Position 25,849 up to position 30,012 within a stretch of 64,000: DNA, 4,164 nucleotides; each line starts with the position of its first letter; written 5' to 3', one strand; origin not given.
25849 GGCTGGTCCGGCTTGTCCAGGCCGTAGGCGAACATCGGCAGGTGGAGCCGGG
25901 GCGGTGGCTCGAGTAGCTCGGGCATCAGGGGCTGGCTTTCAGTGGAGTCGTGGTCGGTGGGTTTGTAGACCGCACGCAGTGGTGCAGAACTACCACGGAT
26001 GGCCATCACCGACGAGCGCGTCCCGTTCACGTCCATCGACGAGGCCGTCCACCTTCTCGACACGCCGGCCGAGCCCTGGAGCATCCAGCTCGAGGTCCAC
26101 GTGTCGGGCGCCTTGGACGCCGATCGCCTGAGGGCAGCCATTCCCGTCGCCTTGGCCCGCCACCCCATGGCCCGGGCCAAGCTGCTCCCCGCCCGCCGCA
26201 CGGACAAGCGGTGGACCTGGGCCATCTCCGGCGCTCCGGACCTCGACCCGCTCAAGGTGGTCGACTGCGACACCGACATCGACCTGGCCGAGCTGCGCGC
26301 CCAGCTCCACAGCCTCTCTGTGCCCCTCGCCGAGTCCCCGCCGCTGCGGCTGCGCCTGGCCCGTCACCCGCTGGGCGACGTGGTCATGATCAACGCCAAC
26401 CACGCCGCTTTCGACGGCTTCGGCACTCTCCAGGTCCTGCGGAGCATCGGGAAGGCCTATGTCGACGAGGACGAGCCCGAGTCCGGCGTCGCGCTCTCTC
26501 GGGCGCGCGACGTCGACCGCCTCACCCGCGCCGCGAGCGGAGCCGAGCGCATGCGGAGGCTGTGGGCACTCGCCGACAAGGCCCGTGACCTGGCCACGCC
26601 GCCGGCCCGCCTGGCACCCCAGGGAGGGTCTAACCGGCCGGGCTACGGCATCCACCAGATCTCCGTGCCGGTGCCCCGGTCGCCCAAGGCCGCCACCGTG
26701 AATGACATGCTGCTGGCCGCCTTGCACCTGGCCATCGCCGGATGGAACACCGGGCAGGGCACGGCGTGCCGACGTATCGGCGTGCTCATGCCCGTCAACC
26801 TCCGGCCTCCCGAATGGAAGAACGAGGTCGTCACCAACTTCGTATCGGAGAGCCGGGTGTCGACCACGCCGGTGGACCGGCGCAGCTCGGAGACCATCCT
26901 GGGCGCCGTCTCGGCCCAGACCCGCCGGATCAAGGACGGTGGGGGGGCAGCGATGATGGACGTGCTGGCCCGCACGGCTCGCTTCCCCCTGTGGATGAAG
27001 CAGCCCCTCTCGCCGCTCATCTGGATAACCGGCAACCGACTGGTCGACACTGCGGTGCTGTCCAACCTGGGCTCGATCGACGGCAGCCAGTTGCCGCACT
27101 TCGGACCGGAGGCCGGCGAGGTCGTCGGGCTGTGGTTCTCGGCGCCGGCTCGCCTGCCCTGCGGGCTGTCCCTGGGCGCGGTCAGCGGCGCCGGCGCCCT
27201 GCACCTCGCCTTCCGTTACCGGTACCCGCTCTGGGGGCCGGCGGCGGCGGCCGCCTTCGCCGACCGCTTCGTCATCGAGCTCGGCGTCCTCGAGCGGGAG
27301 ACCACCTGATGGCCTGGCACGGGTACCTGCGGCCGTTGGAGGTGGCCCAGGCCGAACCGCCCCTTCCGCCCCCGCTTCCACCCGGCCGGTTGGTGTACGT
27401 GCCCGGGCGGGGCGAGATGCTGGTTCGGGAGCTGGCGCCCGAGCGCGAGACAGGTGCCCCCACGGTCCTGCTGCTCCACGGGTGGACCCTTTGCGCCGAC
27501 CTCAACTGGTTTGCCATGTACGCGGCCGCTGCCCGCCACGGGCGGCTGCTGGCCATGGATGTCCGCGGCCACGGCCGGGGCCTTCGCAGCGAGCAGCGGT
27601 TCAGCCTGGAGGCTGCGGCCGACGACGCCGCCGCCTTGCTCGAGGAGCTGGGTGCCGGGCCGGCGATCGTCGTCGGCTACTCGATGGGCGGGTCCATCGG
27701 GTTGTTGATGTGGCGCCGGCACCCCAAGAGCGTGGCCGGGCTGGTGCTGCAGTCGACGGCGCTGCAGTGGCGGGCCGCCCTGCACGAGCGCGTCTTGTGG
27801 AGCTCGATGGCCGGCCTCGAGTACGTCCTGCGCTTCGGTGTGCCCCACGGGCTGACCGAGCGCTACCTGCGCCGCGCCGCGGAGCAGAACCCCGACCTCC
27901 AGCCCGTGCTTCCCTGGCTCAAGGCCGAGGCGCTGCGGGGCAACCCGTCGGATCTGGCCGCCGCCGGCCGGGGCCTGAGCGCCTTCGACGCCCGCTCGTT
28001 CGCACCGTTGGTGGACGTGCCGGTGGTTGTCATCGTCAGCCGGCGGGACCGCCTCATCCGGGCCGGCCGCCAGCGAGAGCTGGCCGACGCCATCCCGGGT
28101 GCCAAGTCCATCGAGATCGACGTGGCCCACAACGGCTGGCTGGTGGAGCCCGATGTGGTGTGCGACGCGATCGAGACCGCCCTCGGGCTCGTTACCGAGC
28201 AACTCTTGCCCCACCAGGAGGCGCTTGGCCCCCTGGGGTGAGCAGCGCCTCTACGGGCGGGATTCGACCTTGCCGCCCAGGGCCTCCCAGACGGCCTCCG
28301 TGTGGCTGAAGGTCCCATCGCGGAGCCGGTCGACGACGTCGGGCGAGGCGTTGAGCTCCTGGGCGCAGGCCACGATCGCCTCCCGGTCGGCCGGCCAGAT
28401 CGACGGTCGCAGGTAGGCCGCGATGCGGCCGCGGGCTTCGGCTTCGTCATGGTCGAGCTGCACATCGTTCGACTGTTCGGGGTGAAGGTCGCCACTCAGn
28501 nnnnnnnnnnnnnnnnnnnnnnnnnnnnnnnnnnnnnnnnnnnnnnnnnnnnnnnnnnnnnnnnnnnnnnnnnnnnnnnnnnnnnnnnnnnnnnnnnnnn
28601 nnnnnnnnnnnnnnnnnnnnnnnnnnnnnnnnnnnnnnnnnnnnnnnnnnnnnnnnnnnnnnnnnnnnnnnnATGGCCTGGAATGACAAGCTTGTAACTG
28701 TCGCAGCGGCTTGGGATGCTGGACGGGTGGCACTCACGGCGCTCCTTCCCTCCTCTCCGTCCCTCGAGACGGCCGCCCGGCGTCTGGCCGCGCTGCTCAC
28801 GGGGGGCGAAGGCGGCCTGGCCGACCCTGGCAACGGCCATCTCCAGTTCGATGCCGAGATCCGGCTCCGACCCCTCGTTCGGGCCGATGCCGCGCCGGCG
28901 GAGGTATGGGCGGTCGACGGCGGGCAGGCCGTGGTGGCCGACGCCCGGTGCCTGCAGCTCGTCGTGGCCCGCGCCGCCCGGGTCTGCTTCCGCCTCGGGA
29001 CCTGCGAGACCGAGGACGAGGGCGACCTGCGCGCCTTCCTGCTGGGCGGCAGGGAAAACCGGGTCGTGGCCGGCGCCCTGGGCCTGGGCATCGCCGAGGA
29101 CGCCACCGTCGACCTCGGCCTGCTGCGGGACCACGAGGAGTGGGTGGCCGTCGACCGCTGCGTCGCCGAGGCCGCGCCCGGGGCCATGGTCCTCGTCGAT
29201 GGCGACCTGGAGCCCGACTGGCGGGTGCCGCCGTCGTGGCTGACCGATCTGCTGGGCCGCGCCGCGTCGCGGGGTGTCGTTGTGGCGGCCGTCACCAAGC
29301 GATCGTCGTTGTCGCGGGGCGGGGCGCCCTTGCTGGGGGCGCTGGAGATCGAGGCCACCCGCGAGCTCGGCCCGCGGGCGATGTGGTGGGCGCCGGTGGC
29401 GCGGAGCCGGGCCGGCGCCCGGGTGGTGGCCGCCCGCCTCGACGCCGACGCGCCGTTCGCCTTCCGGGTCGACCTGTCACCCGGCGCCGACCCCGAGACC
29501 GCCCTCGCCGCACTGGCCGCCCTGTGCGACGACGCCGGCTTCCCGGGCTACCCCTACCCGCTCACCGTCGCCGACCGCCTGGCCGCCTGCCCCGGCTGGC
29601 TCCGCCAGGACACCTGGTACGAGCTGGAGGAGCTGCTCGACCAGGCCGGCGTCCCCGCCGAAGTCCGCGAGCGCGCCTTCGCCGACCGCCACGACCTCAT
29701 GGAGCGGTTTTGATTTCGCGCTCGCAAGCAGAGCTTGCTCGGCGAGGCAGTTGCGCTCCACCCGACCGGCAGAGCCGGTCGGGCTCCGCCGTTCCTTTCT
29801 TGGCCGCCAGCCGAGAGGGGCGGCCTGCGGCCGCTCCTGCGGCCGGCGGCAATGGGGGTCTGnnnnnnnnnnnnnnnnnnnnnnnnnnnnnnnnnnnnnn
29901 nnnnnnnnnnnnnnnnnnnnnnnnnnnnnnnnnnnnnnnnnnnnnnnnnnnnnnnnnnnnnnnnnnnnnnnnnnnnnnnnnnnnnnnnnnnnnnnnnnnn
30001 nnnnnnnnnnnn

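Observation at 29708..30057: Near-perfect 173-bp tandem duplication of a hairpin-dense nurA-herA leader, creating a uORF coupled to herA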

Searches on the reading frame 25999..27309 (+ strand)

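Call 7: search_protein_families(library=pfam, proteins=[window:25999-27309:+])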
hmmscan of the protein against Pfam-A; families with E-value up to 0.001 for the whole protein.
window:25999-27309:+ (436 aa): 1 family
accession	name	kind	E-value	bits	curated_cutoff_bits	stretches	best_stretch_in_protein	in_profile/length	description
PF00668.25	Condensation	-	6.4e-05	22.3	30.6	0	18-154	18-158/456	Condensation domain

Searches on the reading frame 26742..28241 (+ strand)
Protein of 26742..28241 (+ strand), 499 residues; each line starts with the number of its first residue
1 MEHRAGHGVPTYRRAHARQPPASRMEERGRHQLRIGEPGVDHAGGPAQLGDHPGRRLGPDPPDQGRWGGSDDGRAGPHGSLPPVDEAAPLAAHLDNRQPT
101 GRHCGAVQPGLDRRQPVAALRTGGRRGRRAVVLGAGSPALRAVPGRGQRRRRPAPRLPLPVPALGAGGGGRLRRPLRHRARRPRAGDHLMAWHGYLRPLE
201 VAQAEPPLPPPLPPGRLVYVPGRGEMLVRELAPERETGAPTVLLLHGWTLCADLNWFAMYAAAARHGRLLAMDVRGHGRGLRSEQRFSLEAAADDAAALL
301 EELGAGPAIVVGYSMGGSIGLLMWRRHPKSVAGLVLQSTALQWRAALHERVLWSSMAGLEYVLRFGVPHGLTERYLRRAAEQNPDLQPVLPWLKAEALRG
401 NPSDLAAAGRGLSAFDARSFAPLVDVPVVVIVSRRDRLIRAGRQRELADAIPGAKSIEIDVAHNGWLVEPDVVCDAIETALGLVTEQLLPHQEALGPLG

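Call 7: search_protein_families(library=pfam, proteins=[window:26742-28241:+])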
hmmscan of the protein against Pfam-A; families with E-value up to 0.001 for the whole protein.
window:26742-28241:+ (499 aa): 2 families
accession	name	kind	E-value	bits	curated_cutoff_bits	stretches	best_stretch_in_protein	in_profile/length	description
PF00561.26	Abhydrolase_1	-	4.1e-26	92.6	25.8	1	240-468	1-243/245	alpha/beta hydrolase fold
PF12146.15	Hydrolase_4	-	8e-15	55.2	27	1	242-459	7-224/239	Serine aminopeptidase, S33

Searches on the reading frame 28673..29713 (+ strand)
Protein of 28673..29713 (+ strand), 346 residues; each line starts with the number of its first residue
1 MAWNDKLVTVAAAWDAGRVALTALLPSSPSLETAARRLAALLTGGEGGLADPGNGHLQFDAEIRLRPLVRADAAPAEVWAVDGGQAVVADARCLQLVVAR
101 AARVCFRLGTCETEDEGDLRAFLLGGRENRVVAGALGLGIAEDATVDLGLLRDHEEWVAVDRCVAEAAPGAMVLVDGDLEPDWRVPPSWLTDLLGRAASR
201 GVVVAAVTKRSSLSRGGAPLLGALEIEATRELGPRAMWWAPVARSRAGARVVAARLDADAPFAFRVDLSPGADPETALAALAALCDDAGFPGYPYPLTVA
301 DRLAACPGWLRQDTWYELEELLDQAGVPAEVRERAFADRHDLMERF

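Call 7: search_protein_families(library=pfam, proteins=[window:28673-29713:+])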
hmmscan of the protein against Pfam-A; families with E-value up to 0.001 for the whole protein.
window:28673-29713:+ (346 aa): 0 families

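Call 19: find_encoding_contigs(protein=window:28673-29713:+, flank=4000, max_places=10)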
Protein window:28673-29713:+ (346 aa): 2 contigs read that carry it; 2 places shown.
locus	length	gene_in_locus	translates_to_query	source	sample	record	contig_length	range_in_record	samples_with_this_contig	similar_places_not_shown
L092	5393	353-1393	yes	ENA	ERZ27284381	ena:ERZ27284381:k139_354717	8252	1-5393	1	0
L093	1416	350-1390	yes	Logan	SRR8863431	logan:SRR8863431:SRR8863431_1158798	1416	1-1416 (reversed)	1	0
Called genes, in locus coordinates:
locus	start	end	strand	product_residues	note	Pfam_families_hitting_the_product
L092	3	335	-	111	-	?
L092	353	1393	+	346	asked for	-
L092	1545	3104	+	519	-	PF01935:DUF87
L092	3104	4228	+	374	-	PF00149:Metallophos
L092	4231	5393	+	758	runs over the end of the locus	PF02463:SMC_N, PF13476:AAA_23, PF13514:AAA_27 (weak), PF13558:SbcC_Walker_B (weak)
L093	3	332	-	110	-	?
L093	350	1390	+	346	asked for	-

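Call 48: search_protein_families(library=pfam, proteins=[window:28673-29713:+], max_evalue=1)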
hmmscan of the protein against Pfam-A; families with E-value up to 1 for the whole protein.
window:28673-29713:+ (346 aa): 1 family
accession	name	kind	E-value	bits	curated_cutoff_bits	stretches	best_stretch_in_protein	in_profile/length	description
PF09376.16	NurA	-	0.012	15.6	21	1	255-304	203-252/254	NurA domain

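Call 49: search_protein_families(library=ncbifam, proteins=[window:28673-29713:+], max_evalue=0.01)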
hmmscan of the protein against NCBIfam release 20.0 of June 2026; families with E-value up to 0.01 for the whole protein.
window:28673-29713:+ (346 aa): 0 families

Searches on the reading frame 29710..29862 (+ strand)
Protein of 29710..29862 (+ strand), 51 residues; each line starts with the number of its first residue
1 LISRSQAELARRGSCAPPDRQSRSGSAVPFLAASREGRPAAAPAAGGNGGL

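Call 54: find_homologous_proteins(query=A4, max_evalue=0.01)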
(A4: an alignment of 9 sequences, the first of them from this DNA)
Query A4 (9 sequences): 8000 candidates shared short words with the query, none scored E <= 0.01.
